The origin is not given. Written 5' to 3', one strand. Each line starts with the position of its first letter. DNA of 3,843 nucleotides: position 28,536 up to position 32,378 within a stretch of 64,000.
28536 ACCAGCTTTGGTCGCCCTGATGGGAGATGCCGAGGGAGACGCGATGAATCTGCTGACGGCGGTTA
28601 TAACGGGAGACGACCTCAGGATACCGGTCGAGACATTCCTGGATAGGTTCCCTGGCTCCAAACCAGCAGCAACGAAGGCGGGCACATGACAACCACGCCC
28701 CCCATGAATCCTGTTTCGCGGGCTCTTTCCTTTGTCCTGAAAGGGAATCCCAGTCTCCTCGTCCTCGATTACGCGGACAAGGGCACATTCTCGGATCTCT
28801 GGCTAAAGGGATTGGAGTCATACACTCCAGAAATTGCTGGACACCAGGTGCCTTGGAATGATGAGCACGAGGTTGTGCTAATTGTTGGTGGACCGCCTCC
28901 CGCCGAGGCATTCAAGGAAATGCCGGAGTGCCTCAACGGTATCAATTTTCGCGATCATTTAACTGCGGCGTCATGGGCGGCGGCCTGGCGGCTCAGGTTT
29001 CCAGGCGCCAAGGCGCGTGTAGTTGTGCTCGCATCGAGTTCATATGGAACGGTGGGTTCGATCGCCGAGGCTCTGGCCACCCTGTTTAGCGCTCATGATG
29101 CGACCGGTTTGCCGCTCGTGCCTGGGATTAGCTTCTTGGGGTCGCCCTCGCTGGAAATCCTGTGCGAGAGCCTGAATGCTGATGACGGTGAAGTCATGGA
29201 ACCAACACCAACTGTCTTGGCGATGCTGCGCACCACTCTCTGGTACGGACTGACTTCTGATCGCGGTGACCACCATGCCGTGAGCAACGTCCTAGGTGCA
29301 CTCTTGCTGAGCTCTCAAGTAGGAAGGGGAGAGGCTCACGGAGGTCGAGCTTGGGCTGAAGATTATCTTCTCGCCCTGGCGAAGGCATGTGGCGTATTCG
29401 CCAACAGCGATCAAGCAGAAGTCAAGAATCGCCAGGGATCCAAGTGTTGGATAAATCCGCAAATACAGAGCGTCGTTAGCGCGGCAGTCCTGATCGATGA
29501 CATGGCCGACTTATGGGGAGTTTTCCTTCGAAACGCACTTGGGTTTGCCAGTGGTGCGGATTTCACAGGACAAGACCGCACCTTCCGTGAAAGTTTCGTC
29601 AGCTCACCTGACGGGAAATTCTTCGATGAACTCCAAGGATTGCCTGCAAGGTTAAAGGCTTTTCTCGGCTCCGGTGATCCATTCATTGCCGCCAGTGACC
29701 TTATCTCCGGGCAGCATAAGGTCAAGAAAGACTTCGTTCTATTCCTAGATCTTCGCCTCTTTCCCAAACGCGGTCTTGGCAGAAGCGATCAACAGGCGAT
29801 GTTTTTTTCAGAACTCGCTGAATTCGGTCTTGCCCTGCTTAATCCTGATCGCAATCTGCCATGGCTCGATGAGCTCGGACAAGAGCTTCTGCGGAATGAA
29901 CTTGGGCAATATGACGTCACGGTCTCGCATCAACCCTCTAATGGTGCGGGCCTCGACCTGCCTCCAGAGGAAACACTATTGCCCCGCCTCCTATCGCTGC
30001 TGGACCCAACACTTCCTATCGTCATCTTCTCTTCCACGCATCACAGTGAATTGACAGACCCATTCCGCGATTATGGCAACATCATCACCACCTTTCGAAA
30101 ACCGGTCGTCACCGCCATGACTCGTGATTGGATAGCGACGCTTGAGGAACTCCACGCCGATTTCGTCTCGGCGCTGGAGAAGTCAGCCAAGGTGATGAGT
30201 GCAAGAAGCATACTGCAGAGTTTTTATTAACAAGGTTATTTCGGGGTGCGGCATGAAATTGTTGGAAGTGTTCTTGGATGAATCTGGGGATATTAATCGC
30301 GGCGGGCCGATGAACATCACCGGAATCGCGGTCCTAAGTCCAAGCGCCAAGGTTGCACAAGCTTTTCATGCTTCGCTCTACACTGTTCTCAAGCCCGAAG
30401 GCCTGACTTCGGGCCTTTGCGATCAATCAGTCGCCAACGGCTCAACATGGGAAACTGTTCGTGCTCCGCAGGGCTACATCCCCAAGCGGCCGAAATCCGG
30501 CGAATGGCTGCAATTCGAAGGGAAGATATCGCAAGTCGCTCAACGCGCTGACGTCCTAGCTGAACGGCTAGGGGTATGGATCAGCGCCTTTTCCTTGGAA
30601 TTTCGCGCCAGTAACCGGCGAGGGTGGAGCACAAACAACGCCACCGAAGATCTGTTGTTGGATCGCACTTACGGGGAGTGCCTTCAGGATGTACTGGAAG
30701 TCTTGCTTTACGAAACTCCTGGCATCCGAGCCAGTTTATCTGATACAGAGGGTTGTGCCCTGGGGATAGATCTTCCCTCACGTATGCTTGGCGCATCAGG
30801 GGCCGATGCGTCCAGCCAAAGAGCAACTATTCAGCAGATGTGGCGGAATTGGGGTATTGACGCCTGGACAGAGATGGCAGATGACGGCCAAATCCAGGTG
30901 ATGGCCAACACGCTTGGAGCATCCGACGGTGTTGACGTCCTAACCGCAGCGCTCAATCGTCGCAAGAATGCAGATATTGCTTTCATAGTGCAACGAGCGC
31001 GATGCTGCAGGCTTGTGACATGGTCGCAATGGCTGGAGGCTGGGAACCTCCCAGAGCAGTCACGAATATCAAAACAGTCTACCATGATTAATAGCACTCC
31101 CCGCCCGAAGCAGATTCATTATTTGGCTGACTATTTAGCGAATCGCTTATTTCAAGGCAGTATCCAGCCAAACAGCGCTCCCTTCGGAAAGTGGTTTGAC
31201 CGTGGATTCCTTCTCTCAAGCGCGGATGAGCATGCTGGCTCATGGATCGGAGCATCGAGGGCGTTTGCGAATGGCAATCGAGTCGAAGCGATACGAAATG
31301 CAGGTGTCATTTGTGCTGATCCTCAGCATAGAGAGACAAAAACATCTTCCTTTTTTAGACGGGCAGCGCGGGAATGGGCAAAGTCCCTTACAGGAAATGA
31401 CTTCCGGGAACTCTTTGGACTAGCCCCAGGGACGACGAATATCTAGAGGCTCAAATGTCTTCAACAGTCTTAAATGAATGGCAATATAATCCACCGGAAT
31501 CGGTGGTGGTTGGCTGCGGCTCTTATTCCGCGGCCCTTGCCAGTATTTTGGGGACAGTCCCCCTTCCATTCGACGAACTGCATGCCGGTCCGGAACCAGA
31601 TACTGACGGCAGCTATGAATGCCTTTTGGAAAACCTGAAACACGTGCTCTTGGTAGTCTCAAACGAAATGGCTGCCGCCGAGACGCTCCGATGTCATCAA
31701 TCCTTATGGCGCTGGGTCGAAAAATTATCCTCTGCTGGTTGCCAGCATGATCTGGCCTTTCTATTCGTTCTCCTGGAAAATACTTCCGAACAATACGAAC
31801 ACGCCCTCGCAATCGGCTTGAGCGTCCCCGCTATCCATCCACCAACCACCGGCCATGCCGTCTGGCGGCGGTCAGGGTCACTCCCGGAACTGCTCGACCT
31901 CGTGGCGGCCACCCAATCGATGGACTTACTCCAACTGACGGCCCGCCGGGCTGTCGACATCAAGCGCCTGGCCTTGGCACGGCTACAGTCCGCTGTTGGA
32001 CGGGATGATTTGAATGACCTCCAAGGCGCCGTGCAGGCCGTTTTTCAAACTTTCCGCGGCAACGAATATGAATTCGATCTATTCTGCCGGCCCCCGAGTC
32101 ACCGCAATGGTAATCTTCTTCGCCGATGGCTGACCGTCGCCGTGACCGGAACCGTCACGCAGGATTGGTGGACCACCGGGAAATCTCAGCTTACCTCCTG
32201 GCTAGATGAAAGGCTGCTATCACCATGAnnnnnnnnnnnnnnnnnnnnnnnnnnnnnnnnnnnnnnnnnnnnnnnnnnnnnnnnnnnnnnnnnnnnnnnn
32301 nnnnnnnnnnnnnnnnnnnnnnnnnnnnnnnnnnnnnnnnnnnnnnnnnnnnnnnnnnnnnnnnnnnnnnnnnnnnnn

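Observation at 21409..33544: Eleven-gene, translationally coupled operon mixing an uncharacterised ABC importer, SDR, SAM-methyltransferase, four large hypotheticals, a DUF3800-like protein and a REC-domain protein with novel output domain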

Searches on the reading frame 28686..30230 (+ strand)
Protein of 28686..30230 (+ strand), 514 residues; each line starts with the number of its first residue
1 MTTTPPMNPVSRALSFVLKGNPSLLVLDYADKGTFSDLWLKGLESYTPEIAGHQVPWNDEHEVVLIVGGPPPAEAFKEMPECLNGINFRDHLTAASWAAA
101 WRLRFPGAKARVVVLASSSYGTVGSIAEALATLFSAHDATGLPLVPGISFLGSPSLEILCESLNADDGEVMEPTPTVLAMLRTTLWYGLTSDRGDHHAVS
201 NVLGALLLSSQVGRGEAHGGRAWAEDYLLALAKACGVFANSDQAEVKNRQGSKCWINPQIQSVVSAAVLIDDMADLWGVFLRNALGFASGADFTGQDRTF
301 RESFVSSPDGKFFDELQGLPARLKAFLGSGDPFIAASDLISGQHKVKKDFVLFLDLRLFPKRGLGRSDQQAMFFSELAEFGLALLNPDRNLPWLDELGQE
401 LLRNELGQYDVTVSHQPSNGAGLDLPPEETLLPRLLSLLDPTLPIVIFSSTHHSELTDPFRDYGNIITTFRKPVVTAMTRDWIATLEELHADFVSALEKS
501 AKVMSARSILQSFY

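Call 4: search_protein_families(library=pfam, proteins=[window:28686-30230:+], max_evalue=0.1)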
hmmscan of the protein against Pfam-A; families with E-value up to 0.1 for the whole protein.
window:28686-30230:+ (514 aa): 0 families

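Call 5: search_protein_families(library=padloc, proteins=[window:28686-30230:+], max_evalue=0.1)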
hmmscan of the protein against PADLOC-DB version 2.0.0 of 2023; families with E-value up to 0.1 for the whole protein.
window:28686-30230:+ (514 aa): 0 families

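Call 6: search_protein_families(library=ncbifam, proteins=[window:28686-30230:+], max_evalue=0.1)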
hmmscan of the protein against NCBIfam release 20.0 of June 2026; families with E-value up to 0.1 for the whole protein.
window:28686-30230:+ (514 aa): 0 families

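Call 45: search_solved_structures(query=A2, max_evalue=5)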
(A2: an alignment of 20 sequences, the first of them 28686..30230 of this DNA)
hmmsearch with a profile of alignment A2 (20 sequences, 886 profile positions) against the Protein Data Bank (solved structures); distinct sequences matched with E-value up to 5: 1.
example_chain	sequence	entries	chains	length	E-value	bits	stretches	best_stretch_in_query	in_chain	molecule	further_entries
4l8i_A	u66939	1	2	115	0.11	13.8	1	802-870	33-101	RSV epitope scaffold FFL_005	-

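Call 52: find_homologous_proteins(query=A2, max_evalue=0.001)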
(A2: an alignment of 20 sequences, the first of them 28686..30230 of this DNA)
Query A2 (20 sequences) (514 aa, profile of the alignment): 93 proteins with E <= 0.001 among 8000 candidates.
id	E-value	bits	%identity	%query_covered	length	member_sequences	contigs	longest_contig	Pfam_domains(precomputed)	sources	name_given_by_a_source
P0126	0.0e+0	1024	46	97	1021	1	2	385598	-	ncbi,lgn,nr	ncbi:MAG: hypothetical protein IH623_10240 [Verrucomicrobia bacterium]|nr:hypothetical protein [Verr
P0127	3.7e-292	990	40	99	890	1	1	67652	-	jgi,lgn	-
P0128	5.1e-288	976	45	95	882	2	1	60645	-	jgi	-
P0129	4.7e-280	950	46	99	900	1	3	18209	-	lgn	-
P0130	6.5e-280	949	49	98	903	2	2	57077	-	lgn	-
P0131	2.7e-279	947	40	98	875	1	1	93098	-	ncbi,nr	ncbi:MAG: hypothetical protein EAZ42_01590 [Verrucomicrobia bacterium]|nr:MAG: hypothetical protein 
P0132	1.8e-278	945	41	96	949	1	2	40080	-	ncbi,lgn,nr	ncbi:MAG TPA: hypothetical protein PLX89_04805 [Verrucomicrobiota bacterium]|nr:hypothetical protein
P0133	1.3e-273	928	43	96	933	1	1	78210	-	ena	-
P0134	1.4e-272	925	42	99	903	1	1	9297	-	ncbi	-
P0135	9.6e-271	919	45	98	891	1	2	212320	-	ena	-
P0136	4.6e-270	917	47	100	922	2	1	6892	-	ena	-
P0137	1.9e-269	915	43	96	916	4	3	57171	-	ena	-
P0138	8.0e-262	889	39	98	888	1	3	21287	-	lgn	-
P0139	1.8e-261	888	49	98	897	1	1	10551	-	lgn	-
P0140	1.0e-256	873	54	100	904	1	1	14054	-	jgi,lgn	jgi:hypothetical protein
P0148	7.7e-240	817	48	99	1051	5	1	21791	-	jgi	jgi:hypothetical protein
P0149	3.8e-238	811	39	96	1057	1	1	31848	-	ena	-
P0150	5.0e-238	811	36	100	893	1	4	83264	PF12686.13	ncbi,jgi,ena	jgi:hypothetical protein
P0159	9.3e-194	664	44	98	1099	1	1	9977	-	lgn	-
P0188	4.2e-149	517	41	98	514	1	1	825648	-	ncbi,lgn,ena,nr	ncbi:MAG TPA: hypothetical protein VJU77_16785 [Chthoniobacterales bacterium]|nr:hypothetical protei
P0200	7.0e-135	469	30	98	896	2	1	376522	-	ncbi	-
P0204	3.2e-112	394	32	99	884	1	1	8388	-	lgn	-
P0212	8.5e-74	267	26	64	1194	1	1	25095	-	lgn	-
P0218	9.2e-53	198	32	31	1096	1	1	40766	-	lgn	-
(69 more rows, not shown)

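Call 57: search_protein_families(library=pfam, proteins=[P0150, P0204, P0131, P0126, P0212, P0218, P0159, P0149, P0148], max_evalue=0.1)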
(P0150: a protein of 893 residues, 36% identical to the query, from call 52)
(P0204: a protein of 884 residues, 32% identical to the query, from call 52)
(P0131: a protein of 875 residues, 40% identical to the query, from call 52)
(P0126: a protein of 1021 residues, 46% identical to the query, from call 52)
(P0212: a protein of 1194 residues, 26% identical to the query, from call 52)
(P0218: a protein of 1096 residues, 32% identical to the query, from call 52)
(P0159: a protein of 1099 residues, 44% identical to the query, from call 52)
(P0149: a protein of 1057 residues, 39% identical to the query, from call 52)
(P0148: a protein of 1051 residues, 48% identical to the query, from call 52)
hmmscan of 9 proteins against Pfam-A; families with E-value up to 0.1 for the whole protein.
P0150 (893 aa): 1 family
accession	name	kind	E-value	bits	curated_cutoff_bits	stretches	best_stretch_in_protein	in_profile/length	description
PF12686.12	DUF3800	-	7.6e-07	30.4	21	1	522-651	2-63/149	Protein of unknown function (DUF3800)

P0204 (884 aa): 1 family
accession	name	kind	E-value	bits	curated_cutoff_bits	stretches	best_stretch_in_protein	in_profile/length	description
PF25532.1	CH_CAMSAP2_N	-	0.039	14.4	27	1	105-198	11-104/135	CAMSAP2-like, calponin-homology domain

P0131 (875 aa): 1 family
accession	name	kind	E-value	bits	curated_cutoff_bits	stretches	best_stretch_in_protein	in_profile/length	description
PF12686.12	DUF3800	-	0.0045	18.1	21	1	512-626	2-63/149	Protein of unknown function (DUF3800)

P0126 (1021 aa): 1 family
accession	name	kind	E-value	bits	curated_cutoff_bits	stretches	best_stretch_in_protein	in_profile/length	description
PF12686.12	DUF3800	-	0.014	16.5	21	1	530-568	2-39/149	Protein of unknown function (DUF3800)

P0212 (1194 aa): 0 families

P0218 (1096 aa): 0 families

P0159 (1099 aa): 0 families

P0149 (1057 aa): 1 family
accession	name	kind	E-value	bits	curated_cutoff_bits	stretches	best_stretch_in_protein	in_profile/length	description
PF12686.12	DUF3800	-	0.0074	17.4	21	1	537-573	2-38/149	Protein of unknown function (DUF3800)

P0148 (1051 aa): 1 family
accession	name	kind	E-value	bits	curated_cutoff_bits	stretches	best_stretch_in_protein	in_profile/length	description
PF12686.12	DUF3800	-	0.0034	18.5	21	1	523-621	2-63/149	Protein of unknown function (DUF3800)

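Call 124: search_protein_families(library=pfam, alignment_id=A2, max_evalue=1)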
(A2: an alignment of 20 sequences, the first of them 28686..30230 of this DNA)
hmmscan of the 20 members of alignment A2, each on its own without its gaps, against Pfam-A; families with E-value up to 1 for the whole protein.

A. member 1, window:28686-30230:+ (514 aa): 0 families

B. families by the number of members that match (of 20 scanned): 6 families
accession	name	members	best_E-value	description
PF12686.12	DUF3800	3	0.0045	Protein of unknown function (DUF3800)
PF16968.11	TadZ_N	1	0.03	Pilus assembly protein TadZ N-terminal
PF08357.16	SEFIR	1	0.08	SEFIR domain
PF00076.28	RRM_1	1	0.2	RNA recognition motif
PF18193.7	Fibrillin_U_N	1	0.4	Fibrillin 1 unique N-terminal domain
PF24899.1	UBA_DHX29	1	0.61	ATP-dependent RNA helicase DHX29, UBA domain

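Call 130: find_encoding_contigs(protein=P0200, flank=10000, max_places=1)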
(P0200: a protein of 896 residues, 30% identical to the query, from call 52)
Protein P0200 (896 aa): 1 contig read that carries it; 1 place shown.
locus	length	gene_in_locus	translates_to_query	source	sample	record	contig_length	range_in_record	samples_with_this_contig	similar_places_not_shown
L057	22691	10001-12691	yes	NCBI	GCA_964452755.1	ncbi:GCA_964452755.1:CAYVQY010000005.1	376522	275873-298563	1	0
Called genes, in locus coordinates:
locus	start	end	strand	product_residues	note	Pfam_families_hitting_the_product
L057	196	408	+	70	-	-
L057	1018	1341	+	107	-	-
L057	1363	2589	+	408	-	PF04055:Radical_SAM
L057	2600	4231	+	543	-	PF00496:SBP_bac_5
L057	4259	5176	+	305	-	PF19300:BPD_transp_1_N, PF00528:BPD_transp_1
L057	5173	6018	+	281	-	PF00528:BPD_transp_1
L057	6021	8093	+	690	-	-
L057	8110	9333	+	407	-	-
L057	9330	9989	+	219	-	-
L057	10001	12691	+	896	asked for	-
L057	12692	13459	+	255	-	-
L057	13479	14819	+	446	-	-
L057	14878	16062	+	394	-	-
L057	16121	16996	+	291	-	-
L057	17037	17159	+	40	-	-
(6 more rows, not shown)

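Call 131: find_encoding_contigs(protein=P0188, flank=10000, max_places=1)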
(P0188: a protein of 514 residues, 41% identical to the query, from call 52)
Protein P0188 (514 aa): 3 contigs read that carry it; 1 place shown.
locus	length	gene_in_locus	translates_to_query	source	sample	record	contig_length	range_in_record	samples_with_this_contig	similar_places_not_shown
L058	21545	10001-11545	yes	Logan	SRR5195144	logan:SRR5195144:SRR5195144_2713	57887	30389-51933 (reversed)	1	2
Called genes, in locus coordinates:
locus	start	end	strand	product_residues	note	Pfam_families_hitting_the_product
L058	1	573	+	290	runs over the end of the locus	PF02653:BPD_transp_2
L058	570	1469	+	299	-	PF02653:BPD_transp_2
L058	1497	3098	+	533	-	PF00005:ABC_tran, PF13476:AAA_23 (faint), PF13304:AAA_21 (faint), PF00005:ABC_tran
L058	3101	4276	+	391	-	PF13433:Peripla_BP_5, PF13458:Peripla_BP_6, PF01094:ANF_receptor, PF13433:Peripla_BP_5 (weak)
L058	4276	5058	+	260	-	PF05175:MTS (weak), PF13489:Methyltransf_23 (weak), PF08241:Methyltransf_11 (weak), PF08242:Methyltransf_12, PF13649:Methyltransf_25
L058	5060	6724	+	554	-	-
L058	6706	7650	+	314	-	-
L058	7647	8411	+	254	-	-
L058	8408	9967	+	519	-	PF01053:Cys_Met_Meta_PP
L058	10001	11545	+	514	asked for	-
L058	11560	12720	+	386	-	-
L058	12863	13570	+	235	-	-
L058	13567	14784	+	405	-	PF00072:Response_reg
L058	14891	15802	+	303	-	-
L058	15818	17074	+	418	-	-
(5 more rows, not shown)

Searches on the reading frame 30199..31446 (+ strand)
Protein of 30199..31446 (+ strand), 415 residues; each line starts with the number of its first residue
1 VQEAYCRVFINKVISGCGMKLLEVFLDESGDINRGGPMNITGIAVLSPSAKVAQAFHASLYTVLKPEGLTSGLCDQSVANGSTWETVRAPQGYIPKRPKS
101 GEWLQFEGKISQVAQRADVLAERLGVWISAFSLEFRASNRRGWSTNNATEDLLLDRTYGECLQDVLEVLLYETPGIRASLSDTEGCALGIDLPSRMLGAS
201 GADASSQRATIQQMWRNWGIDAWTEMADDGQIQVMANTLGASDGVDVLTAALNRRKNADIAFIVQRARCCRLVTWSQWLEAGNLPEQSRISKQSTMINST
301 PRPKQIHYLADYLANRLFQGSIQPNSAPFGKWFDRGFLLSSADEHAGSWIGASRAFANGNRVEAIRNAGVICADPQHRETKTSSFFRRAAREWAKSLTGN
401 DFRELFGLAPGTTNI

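Call 4: search_protein_families(library=pfam, proteins=[window:30199-31446:+], max_evalue=0.1)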
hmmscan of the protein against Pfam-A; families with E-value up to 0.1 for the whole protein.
window:30199-31446:+ (415 aa): 0 families

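Call 5: search_protein_families(library=padloc, proteins=[window:30199-31446:+], max_evalue=0.1)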
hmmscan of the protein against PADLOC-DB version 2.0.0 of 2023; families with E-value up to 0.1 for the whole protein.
window:30199-31446:+ (415 aa): 0 families

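Call 6: search_protein_families(library=ncbifam, proteins=[window:30199-31446:+], max_evalue=0.1)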
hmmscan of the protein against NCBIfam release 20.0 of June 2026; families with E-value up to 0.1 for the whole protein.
window:30199-31446:+ (415 aa): 1 family
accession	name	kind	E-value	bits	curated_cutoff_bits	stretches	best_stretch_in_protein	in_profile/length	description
NF010641.0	PRK14038.1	equivalog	0.079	11.7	554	0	208-249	92-130/454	ADP-specific glucokinase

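Call 20: search_protein_families(library=pfam, proteins=[window:30253-31446:+], max_evalue=1)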
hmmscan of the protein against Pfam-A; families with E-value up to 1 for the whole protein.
window:30253-31446:+ (397 aa): 0 families

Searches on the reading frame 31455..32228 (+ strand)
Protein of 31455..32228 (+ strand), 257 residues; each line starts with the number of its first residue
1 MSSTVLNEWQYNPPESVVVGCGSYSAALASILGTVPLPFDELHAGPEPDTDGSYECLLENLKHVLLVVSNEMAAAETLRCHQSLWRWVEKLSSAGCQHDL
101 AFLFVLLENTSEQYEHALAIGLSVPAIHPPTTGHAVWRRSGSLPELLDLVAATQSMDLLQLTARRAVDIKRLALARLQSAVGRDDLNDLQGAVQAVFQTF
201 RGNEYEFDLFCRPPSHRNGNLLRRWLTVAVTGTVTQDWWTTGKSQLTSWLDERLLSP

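Call 4: search_protein_families(library=pfam, proteins=[window:31455-32228:+], max_evalue=0.1)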
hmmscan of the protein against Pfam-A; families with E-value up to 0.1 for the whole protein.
window:31455-32228:+ (257 aa): 0 families

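Call 5: search_protein_families(library=padloc, proteins=[window:31455-32228:+], max_evalue=0.1)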
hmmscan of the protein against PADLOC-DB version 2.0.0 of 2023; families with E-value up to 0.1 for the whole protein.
window:31455-32228:+ (257 aa): 0 families

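Call 6: search_protein_families(library=ncbifam, proteins=[window:31455-32228:+], max_evalue=0.1)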
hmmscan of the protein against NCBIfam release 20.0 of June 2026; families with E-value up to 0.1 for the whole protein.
window:31455-32228:+ (257 aa): 1 family
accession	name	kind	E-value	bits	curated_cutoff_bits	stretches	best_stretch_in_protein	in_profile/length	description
NF042933.1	leader_Ms5788A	equivalog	0.055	13.2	45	0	159-173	5-19/27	Ms5788A family Cys-rich leader peptide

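Call 46: search_solved_structures(query=A3, max_evalue=5)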
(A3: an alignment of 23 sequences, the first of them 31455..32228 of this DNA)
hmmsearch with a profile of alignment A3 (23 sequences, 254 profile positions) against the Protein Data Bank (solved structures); distinct sequences matched with E-value up to 5: 7.
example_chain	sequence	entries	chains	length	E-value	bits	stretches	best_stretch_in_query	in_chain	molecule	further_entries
7du7_A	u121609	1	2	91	0.27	13.8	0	115-142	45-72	mkDPBB_sym1 protein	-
3jv5_A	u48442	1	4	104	0.69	12.5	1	82-127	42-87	Nuclear factor NF-kappa-B p100 subunit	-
2oku_A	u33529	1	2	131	0.71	12.4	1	131-213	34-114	Acyl-CoA dehydrogenase family protein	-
3jv6_B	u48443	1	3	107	0.74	12.4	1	82-127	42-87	Nuclear factor NF-kappa-B p100 subunit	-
6c6n_A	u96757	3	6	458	1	11.9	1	12-37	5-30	Squalene monooxygenase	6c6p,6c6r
2whn_A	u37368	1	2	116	1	11.9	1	25-99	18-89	PILUS ASSEMBLY PROTEIN PILC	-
7bqs_A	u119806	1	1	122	4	10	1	163-204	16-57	Nomur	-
